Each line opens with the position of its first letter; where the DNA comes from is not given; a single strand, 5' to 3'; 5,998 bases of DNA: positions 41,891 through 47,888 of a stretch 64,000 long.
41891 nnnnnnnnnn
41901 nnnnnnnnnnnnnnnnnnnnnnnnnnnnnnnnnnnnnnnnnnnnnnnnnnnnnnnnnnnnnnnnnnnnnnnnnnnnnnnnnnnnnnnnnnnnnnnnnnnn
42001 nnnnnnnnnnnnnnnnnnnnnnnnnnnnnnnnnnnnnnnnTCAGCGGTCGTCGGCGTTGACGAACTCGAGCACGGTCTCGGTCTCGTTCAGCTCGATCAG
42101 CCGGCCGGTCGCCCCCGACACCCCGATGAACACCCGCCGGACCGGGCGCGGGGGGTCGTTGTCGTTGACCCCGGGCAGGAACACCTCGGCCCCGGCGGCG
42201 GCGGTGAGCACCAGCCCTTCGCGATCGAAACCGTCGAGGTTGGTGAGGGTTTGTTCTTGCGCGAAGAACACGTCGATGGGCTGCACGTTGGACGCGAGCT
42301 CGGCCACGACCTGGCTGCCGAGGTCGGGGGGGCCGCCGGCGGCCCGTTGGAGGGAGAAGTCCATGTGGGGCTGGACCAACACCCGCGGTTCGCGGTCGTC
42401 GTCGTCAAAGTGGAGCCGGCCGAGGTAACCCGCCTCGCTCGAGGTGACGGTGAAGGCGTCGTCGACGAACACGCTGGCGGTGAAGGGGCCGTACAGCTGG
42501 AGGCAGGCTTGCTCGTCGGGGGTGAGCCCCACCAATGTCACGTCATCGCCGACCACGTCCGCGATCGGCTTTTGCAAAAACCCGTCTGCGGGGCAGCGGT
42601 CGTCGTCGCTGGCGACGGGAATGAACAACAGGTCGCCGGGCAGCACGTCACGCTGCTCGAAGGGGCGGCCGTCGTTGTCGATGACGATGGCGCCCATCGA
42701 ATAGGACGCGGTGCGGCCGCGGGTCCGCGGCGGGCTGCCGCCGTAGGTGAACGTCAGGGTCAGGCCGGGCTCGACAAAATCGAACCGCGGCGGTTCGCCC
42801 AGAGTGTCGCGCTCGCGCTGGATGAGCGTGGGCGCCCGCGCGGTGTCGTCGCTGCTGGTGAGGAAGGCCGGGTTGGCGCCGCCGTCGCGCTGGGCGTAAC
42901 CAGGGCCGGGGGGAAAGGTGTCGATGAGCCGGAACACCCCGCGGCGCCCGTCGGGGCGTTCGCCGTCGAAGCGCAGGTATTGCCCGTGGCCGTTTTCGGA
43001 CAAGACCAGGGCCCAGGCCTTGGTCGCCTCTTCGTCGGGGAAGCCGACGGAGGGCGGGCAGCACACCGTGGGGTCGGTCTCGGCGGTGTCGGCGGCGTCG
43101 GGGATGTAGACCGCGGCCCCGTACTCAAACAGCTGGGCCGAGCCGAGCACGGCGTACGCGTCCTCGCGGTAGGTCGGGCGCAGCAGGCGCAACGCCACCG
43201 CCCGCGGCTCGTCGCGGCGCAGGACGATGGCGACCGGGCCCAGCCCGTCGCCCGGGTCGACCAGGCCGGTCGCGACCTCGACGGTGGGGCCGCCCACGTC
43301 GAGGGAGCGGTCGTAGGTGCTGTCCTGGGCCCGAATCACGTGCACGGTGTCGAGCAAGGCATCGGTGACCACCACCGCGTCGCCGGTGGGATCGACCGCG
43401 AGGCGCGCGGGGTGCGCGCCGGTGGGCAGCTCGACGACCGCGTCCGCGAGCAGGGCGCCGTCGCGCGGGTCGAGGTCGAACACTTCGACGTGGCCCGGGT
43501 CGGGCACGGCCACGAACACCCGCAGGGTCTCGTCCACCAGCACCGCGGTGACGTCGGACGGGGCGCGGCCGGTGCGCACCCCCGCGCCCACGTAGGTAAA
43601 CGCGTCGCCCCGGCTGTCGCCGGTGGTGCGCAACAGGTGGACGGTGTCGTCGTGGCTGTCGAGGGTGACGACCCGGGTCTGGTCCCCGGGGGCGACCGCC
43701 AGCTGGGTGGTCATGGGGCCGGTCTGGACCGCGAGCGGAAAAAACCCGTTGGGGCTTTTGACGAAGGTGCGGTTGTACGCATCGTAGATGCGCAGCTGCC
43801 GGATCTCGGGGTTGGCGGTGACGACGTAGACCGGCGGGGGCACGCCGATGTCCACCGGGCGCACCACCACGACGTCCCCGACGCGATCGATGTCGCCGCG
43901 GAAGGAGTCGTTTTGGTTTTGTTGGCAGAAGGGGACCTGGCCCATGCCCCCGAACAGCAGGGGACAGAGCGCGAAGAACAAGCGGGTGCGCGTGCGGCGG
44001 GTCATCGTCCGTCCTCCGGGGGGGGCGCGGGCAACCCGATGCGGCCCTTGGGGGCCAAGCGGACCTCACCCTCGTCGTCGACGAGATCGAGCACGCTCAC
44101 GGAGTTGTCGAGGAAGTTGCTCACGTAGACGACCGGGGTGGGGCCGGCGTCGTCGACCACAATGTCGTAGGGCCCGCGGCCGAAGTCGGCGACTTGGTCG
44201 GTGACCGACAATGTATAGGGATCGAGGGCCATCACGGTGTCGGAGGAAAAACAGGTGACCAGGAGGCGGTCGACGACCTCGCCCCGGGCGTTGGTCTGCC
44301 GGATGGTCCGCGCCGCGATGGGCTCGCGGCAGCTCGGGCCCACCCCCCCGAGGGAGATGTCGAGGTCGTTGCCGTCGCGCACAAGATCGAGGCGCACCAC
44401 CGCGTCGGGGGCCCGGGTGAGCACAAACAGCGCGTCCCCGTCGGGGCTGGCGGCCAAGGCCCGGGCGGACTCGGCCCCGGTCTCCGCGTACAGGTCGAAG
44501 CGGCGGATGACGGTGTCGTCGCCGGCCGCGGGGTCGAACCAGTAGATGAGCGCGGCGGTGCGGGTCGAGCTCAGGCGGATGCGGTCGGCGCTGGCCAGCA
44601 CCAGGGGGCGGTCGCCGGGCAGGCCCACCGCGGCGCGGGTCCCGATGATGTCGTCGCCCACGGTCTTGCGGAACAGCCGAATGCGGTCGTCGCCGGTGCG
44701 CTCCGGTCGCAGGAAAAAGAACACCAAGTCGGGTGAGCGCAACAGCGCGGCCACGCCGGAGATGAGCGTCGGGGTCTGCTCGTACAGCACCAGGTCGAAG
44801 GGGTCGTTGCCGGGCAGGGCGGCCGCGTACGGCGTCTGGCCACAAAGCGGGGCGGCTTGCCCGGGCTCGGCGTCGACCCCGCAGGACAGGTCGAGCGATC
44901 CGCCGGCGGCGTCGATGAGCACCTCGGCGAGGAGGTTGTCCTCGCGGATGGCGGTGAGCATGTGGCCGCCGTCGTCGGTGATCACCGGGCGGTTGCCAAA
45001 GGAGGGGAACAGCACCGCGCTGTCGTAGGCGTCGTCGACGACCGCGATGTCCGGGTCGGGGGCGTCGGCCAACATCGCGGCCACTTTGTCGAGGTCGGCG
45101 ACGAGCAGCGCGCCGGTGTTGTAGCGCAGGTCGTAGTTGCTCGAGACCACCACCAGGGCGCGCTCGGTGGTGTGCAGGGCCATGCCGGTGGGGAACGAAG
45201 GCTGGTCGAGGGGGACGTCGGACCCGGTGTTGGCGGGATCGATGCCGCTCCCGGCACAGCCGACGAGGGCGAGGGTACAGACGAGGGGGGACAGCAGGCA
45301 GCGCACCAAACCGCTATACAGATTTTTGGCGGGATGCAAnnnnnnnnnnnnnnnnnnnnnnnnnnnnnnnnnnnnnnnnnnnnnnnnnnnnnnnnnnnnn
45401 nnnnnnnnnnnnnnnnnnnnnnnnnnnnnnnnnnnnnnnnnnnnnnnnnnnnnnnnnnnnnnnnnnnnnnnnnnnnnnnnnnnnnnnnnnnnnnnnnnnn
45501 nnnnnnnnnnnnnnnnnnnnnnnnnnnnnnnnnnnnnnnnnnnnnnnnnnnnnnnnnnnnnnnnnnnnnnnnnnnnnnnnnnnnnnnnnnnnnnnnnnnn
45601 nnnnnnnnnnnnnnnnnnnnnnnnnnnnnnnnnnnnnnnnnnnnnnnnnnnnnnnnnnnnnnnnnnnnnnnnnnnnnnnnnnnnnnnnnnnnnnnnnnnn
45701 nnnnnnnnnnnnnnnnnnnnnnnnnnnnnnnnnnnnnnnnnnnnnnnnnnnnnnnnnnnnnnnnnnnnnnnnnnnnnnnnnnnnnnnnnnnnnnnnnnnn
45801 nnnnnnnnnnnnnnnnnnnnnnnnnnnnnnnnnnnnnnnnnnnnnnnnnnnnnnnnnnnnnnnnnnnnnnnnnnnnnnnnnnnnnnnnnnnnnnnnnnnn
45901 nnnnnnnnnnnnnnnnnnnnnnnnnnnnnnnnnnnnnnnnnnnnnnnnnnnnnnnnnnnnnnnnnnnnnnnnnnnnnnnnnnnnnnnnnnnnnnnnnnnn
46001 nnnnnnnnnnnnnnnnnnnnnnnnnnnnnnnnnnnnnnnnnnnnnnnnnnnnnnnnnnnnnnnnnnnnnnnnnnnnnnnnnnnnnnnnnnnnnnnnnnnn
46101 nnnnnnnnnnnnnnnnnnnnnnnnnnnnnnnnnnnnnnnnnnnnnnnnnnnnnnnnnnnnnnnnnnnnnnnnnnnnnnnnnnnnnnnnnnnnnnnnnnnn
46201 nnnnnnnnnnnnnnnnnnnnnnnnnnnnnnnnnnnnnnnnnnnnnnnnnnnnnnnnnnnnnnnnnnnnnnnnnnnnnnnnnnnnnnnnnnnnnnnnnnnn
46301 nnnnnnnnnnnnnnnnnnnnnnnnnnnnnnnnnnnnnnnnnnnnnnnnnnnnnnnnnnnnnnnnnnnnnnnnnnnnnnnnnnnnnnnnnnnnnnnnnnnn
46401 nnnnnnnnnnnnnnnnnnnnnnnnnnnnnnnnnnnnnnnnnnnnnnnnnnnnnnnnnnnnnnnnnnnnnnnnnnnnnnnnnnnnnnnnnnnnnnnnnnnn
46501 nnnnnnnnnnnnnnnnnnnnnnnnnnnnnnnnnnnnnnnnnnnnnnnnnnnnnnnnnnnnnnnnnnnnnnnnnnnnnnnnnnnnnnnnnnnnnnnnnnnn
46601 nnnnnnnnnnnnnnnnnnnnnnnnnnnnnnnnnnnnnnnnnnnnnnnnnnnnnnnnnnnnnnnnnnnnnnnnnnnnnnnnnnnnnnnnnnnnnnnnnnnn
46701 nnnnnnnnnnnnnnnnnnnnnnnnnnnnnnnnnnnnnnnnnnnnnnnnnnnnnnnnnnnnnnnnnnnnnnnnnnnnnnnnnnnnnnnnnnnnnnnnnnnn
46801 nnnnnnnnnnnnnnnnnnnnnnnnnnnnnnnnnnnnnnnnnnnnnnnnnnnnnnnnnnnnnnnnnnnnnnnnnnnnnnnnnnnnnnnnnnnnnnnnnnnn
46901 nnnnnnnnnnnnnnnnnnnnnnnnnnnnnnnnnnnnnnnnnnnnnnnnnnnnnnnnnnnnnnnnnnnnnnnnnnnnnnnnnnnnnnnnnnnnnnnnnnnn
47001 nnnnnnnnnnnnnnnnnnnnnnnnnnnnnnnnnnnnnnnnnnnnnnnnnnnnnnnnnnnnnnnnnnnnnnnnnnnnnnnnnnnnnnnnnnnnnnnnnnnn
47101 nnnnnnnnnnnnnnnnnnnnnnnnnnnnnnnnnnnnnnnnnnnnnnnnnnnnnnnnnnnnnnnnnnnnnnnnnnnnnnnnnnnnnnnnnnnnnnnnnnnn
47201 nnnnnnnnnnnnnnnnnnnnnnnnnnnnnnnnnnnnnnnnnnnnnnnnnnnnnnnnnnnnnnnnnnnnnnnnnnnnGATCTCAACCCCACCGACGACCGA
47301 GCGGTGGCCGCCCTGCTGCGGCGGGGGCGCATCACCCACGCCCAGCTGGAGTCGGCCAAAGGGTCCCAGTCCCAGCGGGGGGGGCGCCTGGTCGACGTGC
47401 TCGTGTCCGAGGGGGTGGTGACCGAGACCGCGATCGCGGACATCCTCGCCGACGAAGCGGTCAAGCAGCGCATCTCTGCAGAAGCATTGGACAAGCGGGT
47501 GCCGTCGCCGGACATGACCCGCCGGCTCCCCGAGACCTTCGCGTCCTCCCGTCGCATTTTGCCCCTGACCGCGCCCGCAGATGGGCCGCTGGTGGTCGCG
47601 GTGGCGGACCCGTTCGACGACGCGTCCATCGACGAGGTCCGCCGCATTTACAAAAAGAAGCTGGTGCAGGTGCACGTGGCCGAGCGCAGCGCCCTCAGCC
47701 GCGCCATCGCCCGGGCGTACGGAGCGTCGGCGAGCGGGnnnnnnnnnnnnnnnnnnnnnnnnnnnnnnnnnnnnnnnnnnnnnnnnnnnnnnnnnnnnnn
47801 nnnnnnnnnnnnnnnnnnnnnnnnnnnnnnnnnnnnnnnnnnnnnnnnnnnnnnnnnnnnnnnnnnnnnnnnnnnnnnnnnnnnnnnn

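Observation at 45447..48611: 1054-aa pseudokinase - MshEN - pseudo-receiver - PATAN(DUF4388) fusion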

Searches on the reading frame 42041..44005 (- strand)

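Call 9: search_protein_families(library=pfam, proteins=[window:42041-44005:-], max_evalue=0.001)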
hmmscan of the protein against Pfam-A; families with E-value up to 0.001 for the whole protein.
window:42041-44005:- (654 aa): 0 families

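Call 18: search_protein_families(library=ncbifam, proteins=[window:42041-44005:-], max_evalue=0.1)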
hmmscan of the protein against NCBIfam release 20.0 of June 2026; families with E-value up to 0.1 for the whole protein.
window:42041-44005:- (654 aa): 2 families
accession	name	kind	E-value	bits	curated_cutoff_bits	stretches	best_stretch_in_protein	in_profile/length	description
TIGR03866.1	PQQ_ABC_repeats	subfamily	0.014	14.5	287.3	1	142-230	78-158/310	PQQ-dependent catabolism-associated beta-propeller protein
NF041658.1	ornithlipidmtase_OlsG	equivalog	0.063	13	350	0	85-131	41-87/191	ornithine lipid N-methyltransferase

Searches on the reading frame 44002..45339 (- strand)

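Call 9: search_protein_families(library=pfam, proteins=[window:44002-45339:-], max_evalue=0.001)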
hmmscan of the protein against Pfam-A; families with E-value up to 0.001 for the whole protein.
window:44002-45339:- (445 aa): 0 families

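Call 18: search_protein_families(library=ncbifam, proteins=[window:44002-45339:-], max_evalue=0.1)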
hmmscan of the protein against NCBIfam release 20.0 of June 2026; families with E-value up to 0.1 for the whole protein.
window:44002-45339:- (445 aa): 2 families
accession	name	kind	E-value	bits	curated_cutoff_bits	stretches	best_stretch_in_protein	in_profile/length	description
TIGR02276.1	beta_rpt_yvtn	repeat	2.2e-06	27.5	27.85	1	358-396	5-42/42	beta-propeller repeat protein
TIGR03866.1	PQQ_ABC_repeats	subfamily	0.015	14.4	287.3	1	358-420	54-113/310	PQQ-dependent catabolism-associated beta-propeller protein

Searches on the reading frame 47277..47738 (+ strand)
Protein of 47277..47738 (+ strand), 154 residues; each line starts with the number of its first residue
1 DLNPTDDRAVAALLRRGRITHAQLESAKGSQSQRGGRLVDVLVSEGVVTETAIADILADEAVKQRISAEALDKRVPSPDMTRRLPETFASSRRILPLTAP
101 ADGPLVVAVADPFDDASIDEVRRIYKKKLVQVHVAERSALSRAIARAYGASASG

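Call 34: search_solved_structures(query=window:47277-47738:+, max_evalue=0.01, show_alignments=4)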
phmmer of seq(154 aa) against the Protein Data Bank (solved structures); distinct sequences matched with E-value up to 0.01: 10.
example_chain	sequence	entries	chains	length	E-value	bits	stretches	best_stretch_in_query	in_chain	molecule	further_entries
6f8l_G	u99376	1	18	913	2.9e-16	63.4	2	6-148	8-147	Type IV pilus assembly protein PilF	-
2d28_C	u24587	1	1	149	6.2e-08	36.5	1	5-149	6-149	type II secretion ATPase XpsE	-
9g1w_A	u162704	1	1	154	8.5e-08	36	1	6-148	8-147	Type IV pilus assembly ATPase PilB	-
2d27_A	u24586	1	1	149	8.5e-08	36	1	5-149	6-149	type II secretion ATPase XpsE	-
3jc8_Ba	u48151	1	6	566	3.6e-07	34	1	12-149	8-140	Type IV-A pilus assembly ATPase PilB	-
5zfr_A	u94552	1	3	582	5.2e-07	33.5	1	11-153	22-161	Type IV pilus biogenesis ATPase PilB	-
5htl_A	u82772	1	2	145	1.4e-06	32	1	10-114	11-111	MSHA biogenesis protein MshE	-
5tsg_B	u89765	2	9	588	5.1e-06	30.3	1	12-153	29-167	Type IV pilus biogenesis ATPase PilB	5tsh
6olj_C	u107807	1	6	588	5.2e-06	30.2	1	12-153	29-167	Type IV pilus biogenesis ATPase PilB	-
6ejf_G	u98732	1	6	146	7.2e-06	29.8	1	17-146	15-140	Type IV pilus assembly protein PilF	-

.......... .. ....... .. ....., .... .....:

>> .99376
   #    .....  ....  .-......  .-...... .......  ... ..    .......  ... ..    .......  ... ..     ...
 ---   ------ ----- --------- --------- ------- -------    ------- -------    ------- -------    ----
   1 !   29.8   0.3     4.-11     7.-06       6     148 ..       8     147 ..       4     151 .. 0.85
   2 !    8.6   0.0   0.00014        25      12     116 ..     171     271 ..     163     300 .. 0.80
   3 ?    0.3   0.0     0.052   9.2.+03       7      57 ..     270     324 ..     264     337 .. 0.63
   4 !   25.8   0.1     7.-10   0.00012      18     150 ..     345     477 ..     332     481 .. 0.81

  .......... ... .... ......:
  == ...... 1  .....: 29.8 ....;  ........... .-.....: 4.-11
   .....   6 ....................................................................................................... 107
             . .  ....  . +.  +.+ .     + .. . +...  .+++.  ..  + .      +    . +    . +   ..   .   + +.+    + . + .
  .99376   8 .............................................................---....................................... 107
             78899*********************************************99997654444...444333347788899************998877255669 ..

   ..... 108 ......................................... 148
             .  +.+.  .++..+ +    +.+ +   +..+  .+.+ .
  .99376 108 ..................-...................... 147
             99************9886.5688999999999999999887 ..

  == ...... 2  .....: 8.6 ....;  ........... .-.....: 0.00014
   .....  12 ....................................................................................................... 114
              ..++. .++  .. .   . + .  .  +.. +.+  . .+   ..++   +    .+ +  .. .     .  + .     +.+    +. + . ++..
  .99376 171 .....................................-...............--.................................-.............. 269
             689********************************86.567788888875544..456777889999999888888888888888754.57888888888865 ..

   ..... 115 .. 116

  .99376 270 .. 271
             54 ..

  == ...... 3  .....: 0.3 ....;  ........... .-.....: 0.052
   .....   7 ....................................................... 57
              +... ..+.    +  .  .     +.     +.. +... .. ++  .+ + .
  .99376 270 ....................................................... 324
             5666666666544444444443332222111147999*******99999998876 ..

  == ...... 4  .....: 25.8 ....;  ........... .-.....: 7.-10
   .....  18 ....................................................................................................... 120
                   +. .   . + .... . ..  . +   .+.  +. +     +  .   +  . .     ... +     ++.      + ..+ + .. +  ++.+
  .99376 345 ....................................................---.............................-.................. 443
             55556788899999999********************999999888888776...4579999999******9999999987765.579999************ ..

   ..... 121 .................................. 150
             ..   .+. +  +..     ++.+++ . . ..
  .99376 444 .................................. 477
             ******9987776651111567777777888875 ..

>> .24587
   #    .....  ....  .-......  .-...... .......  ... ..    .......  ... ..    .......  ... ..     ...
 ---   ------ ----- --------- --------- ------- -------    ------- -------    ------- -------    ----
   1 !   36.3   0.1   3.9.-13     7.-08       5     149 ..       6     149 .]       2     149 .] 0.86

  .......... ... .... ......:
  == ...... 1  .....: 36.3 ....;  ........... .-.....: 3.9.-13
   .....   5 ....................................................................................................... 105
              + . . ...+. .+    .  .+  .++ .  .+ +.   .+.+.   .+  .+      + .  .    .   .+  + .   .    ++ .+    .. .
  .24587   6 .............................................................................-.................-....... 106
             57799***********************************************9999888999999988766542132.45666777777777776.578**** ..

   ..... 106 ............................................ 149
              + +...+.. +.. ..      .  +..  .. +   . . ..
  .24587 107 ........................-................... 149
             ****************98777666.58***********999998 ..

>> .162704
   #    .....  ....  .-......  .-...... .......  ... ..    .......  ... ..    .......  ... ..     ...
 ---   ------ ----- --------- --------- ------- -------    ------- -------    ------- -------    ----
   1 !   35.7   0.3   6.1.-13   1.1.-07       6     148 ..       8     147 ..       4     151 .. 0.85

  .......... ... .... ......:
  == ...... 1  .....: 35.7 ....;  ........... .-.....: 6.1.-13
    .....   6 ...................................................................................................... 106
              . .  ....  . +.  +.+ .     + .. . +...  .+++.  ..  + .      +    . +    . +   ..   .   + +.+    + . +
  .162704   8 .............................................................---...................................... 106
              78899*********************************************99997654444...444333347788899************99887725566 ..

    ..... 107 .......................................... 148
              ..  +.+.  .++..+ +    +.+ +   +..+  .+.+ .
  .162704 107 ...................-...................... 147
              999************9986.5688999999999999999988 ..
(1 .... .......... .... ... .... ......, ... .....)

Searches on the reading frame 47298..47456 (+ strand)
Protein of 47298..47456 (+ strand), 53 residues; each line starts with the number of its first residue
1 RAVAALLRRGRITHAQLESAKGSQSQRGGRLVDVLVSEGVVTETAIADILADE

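Call 76: search_protein_families(library=ncbifam, proteins=[window:47298-47456:+], max_evalue=1)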
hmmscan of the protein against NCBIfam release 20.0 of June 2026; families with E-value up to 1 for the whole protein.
seq(53 aa): 4 families
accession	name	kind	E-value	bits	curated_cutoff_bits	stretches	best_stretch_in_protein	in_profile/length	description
NF053729.1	c-di-GMP_motif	domain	7.4e-11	41.7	38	1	6-52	6-52/53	cyclic di-GMP-binding domain-containing protein, MshE-related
NF012033.0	PRK15489.1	equivalog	0.00024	19.4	537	1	6-51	497-542/703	glycosyl transferase family protein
TIGR02538.1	type_IV_pilB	equivalog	0.063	11.9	675.65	1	4-51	4-51/564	type IV-A pilus assembly ATPase PilB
NF008411.1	PRK11234.1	equivalog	0.1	10.9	1170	1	5-52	487-533/723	cyclic di-3',5'-guanylate-activated glycosyltransferase NfrB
